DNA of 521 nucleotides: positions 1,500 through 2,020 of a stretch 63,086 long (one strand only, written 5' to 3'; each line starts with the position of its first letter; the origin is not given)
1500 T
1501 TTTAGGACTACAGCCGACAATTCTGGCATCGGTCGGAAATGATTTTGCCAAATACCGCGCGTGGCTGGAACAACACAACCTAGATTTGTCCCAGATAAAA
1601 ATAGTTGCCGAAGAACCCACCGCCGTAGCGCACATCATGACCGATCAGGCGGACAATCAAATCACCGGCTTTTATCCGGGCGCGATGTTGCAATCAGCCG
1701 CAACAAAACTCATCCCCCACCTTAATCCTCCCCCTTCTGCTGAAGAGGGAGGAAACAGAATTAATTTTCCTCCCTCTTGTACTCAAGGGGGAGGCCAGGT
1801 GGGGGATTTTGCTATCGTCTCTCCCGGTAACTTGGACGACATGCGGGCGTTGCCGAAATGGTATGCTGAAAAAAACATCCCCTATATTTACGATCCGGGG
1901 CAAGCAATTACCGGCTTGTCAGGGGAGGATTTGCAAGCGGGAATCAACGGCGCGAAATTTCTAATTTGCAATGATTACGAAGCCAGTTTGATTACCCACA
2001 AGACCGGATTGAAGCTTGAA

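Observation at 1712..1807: The same repeat family, as a dimer in the same reading frame, is inserted in the PfkB kinase gene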

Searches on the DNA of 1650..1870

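Call 83: search_rna_families(source=window, start=1650, end=1870, threshold=evalue, max_evalue=1)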
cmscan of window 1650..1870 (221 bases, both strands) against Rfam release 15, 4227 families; matches with E-value up to 1: 27.
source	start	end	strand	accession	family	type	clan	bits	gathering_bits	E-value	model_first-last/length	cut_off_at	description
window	1709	1808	+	RF04087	MIR5565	Gene; miRNA;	-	31.2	80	2.7e-05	1-109/109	no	MIR5565 microRNA precursor family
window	1697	1828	-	RF03826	MIR825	Gene; miRNA;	-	26.9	160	0.0035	1-146/146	no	MIR825 microRNA precursor family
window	1703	1812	-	RF04202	MIR5380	Gene; miRNA;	-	26.7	150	0.0019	1-137/137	no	MIR5380 microRNA precursor family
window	1659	1772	-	RF00442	Guanidine-I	Cis-reg; riboswitch;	-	23.6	63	0.018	1-107/107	no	Guanidine-I riboswitch aptamer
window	1727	1794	-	RF00956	MIR1444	Gene; miRNA;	-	22.4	80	0.037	1-85/85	no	MIR1444 microRNA precursor family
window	1711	1808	-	RF04096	mir-4433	Gene; miRNA;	-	22.2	77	0.029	1-83/83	no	mir-4433 microRNA precursor family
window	1742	1859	-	RF02728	HrrF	Gene; sRNA;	-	22.1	77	0.062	1-116/116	no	Haemophilus regulatory RNA responsive to iron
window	1715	1804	+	RF03195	mir-3934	Gene; miRNA;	-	21.9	84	0.049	1-92/92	no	mir-3934 microRNA precursor family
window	1743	1782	+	RF04343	Plastid-psbA-2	Cis-reg;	CL00153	21.3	55.8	0.07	1-60/60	no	Plastid-psbA-2 3UTR RNA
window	1711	1808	+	RF04096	mir-4433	Gene; miRNA;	-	21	77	0.061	1-83/83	no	mir-4433 microRNA precursor family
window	1740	1779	-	RF04146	mir-4742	Gene; miRNA;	-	21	85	0.13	1-85/85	no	mir-4742 microRNA precursor family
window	1706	1811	-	RF03834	mir-3173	Gene; miRNA;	-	20.6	84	0.18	1-80/80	no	mir-3173 microRNA precursor family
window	1743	1778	+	RF03623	mir-1252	Gene; miRNA;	-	20.6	70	0.32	1-65/65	no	mir-1252 microRNA precursor family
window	1725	1796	-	RF01012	mir-628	Gene; miRNA;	-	20.3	75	0.039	1-77/77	no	mir-628 microRNA precursor family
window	1713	1806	+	RF03861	mir-4484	Gene; miRNA;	-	20.2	90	0.23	1-89/89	no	mir-4484 microRNA precursor family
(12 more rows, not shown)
